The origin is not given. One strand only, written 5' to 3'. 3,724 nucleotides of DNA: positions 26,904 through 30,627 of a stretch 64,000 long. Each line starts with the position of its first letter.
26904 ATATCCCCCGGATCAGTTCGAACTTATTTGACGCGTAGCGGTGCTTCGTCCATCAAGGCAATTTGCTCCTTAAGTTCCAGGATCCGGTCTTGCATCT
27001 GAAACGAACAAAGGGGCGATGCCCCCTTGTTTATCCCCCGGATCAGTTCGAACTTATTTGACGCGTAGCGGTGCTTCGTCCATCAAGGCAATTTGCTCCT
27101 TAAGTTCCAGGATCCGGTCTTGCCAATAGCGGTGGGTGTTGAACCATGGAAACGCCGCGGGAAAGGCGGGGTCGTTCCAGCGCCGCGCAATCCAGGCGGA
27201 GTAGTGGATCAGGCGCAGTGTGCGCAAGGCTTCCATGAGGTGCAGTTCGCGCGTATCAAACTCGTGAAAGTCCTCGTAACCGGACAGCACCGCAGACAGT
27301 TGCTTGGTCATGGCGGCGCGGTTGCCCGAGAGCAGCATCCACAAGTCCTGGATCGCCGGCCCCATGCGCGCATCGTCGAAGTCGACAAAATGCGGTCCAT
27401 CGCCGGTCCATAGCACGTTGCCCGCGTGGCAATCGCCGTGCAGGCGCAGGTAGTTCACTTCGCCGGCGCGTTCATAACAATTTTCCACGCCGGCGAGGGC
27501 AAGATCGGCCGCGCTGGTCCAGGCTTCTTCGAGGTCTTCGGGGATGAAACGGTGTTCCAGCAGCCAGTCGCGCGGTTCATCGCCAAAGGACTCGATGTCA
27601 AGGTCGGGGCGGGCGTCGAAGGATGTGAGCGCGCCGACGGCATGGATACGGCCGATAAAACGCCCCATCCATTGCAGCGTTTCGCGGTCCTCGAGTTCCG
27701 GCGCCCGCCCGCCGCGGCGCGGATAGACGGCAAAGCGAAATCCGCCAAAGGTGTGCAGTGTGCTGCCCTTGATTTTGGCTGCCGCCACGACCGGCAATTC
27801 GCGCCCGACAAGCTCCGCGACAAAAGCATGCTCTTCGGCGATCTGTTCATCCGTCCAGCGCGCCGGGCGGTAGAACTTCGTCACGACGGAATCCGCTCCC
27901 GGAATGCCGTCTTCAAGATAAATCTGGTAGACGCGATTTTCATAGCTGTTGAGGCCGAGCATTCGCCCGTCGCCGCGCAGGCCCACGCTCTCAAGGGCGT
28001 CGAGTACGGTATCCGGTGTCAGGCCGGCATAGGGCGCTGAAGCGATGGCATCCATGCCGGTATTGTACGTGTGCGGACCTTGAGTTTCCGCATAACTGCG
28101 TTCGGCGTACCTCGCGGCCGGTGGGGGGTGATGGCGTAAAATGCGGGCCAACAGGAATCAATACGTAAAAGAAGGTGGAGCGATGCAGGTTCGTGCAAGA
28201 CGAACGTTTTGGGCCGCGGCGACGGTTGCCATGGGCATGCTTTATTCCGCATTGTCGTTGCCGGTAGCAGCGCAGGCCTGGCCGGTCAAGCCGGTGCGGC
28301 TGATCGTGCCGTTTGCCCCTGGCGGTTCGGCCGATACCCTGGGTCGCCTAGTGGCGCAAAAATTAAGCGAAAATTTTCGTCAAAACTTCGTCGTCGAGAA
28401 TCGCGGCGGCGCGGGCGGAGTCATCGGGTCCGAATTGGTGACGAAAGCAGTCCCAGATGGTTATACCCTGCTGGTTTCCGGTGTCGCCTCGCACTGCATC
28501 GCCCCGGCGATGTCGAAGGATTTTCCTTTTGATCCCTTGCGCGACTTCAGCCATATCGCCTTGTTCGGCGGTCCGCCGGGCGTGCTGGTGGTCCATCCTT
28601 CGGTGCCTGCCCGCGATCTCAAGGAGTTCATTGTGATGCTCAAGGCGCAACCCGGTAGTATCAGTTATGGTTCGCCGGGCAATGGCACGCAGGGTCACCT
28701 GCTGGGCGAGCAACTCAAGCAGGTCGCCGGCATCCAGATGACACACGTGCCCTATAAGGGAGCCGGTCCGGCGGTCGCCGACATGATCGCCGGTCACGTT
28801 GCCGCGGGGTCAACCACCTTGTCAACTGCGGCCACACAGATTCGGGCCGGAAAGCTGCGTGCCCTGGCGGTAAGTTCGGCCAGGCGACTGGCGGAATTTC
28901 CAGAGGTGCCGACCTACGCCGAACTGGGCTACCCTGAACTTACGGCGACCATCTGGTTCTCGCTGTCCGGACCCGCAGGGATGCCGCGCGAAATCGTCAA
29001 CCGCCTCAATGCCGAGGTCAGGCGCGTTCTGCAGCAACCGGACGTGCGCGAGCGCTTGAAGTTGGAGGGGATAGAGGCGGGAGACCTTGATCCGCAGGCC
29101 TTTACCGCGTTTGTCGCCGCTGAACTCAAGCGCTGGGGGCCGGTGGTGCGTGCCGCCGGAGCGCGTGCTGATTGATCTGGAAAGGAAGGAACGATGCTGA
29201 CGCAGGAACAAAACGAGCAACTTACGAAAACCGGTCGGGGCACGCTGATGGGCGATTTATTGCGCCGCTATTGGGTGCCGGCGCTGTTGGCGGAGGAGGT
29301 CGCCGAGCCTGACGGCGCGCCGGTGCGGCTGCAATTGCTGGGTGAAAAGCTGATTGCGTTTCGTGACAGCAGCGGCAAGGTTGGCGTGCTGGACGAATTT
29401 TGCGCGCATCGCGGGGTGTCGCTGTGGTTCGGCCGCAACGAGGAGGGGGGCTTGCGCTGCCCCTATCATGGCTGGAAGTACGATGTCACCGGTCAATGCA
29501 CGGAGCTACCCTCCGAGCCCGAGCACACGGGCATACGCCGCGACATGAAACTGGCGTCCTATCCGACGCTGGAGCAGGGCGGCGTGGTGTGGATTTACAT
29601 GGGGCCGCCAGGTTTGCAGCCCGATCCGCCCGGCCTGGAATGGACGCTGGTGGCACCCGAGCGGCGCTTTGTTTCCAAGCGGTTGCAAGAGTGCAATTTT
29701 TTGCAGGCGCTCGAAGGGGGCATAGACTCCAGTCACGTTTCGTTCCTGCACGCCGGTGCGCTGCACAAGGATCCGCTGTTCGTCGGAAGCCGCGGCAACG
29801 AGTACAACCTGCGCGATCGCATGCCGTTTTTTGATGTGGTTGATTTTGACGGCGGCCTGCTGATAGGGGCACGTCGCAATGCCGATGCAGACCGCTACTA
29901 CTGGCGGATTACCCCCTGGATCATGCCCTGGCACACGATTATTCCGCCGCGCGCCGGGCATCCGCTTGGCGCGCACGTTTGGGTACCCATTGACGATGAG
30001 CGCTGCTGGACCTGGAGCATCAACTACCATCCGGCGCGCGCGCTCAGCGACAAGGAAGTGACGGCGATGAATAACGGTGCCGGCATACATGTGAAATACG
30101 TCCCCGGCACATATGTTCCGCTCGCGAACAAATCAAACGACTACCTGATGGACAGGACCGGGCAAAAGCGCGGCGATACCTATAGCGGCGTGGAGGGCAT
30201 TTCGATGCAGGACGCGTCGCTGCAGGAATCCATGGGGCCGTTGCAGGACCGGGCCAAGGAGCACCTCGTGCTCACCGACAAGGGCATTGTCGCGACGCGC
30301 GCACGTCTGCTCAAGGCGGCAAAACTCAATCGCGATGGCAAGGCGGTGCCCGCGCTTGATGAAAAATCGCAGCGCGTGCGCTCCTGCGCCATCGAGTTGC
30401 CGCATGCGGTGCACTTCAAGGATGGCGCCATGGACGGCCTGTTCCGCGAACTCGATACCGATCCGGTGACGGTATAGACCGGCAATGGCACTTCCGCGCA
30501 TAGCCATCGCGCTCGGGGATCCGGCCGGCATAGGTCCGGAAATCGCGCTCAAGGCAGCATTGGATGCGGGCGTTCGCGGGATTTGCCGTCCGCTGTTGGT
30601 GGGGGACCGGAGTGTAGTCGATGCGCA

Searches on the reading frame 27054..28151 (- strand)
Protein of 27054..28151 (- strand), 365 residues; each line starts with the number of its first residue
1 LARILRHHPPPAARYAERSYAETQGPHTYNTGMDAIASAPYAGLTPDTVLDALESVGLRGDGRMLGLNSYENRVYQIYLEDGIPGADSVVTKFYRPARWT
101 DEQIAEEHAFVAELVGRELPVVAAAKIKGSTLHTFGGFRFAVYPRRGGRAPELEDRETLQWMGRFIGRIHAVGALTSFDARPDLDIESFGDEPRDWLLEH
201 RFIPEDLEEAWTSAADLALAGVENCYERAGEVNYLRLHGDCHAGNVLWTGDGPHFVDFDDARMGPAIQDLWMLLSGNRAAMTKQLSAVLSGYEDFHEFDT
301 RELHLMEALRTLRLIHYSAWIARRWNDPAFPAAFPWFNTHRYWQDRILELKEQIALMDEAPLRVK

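Call 37: search_protein_families(library=ncbifam, proteins=[window:27054-28151:-], max_evalue=0.00001)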
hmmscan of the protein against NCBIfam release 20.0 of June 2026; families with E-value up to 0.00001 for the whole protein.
window:27054-28151:- (365 aa): 1 family
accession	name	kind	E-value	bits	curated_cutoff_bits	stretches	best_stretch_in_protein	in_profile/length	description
NF008738.0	PRK11768.1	equivalog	9.7e-151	501.7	194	1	37-364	5-326/327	serine/threonine protein kinase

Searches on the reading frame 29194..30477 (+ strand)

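Call 37: search_protein_families(library=ncbifam, proteins=[window:29194-30477:+], max_evalue=0.00001)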
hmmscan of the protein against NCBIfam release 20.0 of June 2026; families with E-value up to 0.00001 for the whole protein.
window:29194-30477:+ (427 aa): 2 families
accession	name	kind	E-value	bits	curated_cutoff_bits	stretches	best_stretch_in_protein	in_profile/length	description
NF052579.1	BetMthstMoxSdmAMthl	equivalog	3.1e-16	59.3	600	1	41-141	30-131/351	4beta-methylsterol monooxygenase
NF058607.1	GlBtMonoOxGbcA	equivalog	8.5e-06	24.4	670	0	20-102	49-131/420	glycine betaine monooxygenase oxygenase subunit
